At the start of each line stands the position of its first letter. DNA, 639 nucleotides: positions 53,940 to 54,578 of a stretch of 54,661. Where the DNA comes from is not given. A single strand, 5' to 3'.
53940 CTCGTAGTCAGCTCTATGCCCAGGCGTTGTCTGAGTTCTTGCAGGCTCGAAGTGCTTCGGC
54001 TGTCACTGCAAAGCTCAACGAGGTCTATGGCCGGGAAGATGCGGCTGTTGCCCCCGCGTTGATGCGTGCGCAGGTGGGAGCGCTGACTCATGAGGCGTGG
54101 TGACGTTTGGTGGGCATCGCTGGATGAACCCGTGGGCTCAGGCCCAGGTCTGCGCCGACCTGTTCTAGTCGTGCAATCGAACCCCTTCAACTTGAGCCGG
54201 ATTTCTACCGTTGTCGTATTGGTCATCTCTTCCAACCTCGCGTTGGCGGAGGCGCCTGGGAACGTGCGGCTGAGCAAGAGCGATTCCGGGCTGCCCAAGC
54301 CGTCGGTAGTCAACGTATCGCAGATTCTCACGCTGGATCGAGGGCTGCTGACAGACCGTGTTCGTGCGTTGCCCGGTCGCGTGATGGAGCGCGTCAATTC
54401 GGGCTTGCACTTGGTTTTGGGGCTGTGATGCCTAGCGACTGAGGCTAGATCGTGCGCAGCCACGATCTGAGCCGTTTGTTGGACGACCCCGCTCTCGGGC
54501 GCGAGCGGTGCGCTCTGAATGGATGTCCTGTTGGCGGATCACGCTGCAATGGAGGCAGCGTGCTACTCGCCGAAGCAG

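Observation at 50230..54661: Island after ispA is organised like an integron cassette array, but no integrase is in view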

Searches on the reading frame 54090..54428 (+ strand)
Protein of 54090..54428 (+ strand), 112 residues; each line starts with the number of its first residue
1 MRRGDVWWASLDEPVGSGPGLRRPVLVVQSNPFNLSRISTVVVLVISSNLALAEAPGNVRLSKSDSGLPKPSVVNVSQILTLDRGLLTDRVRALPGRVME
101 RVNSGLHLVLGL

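Call 7: search_protein_families(library=pfam, proteins=[window:54090-54428:+], max_evalue=0.01)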
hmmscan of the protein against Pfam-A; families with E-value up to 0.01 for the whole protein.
window:54090-54428:+ (112 aa): 1 family
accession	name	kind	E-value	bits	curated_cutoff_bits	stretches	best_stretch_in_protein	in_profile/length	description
PF02452.23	PemK_toxin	-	1.2e-25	90.3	23.1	1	2-110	1-109/109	PemK-like, MazF-like toxin of type II toxin-antitoxin system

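Call 9: find_encoding_contigs(protein=window:54090-54428:+, flank=10000, max_places=6)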
Protein window:54090-54428:+ (112 aa): 2 contigs read that carry it; 2 places shown.
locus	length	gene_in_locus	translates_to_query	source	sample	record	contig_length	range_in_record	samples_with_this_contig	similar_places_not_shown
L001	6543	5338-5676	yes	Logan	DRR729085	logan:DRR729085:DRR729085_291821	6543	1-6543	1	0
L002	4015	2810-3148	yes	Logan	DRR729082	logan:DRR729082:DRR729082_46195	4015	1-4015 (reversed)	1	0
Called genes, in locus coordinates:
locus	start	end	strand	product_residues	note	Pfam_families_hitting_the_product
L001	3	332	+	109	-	?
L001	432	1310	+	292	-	PF00348:polyprenyl_synt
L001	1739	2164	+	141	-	-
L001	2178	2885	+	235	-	PF05708:Peptidase_C92 (faint)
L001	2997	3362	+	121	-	-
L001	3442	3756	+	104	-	PF08986:DUF1889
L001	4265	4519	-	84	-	PF06769:YoeB_toxin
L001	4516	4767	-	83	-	PF02604:PhdYeFM_antitox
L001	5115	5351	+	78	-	-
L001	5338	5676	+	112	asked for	PF02452:PemK_toxin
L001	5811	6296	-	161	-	-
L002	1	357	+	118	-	?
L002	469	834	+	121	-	-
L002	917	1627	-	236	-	-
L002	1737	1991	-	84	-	PF06769:YoeB_toxin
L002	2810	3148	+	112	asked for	PF02452:PemK_toxin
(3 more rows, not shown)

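Call 14: search_protein_families(library=pfam, proteins=[L001:5811-6296:-], max_evalue=0.01)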
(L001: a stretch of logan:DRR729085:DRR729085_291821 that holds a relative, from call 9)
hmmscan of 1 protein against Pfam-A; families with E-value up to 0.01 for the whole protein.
L001:5811-6296:- (161 aa): 0 families

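Call 15: search_protein_families(library=ncbifam, proteins=[L001:5811-6296:-], max_evalue=0.01)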
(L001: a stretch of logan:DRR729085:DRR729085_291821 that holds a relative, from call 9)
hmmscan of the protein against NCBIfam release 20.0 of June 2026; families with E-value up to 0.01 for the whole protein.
L001:5811-6296:- (161 aa): 1 family
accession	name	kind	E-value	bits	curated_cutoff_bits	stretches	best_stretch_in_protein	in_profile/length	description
NF047646.1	REP_Tyr_transpos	equivalog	2.1e-44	150.9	80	1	2-133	13-146/146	REP-associated tyrosine transposase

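Call 57: search_protein_families(library=padloc, proteins=[window:54090-54428:+], max_evalue=0.01)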
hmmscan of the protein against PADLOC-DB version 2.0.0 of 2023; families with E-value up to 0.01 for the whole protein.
window:54090-54428:+ (112 aa): 0 families
